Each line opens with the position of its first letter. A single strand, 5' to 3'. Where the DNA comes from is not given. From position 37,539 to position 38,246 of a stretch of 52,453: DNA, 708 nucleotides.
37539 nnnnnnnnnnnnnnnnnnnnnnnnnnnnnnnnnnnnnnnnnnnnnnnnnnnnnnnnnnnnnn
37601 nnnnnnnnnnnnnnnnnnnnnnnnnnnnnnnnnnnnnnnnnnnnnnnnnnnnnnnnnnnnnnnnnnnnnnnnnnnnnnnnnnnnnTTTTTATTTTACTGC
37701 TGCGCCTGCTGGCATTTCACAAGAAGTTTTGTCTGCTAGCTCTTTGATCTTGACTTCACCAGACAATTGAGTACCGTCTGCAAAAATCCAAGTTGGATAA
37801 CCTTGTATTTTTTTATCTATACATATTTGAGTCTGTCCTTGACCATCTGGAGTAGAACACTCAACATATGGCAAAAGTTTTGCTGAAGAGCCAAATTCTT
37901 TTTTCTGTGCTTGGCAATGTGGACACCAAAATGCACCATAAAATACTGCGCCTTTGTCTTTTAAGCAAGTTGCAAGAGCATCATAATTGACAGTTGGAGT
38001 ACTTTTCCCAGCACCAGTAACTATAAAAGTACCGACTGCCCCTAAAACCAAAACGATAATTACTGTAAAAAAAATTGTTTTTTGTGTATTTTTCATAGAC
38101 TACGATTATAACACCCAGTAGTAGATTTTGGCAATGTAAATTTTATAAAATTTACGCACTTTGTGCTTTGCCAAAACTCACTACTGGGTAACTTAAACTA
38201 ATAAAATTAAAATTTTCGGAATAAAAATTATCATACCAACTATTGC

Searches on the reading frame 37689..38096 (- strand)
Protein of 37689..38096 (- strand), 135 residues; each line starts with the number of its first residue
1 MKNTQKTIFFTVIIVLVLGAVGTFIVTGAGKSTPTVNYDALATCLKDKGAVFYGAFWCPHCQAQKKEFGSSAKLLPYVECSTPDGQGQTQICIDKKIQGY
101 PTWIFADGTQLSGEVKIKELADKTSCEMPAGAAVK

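Call 99: search_protein_families(library=pfam, proteins=[window:37689-38096:-], max_evalue=0.001)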
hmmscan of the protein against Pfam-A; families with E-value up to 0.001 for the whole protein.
window:37689-38096:- (135 aa): 1 family
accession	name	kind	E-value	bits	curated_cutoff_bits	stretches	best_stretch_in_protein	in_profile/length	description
PF00085.26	Thioredoxin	-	2.5e-05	24.6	23.5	1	51-114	23-87/103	Thioredoxin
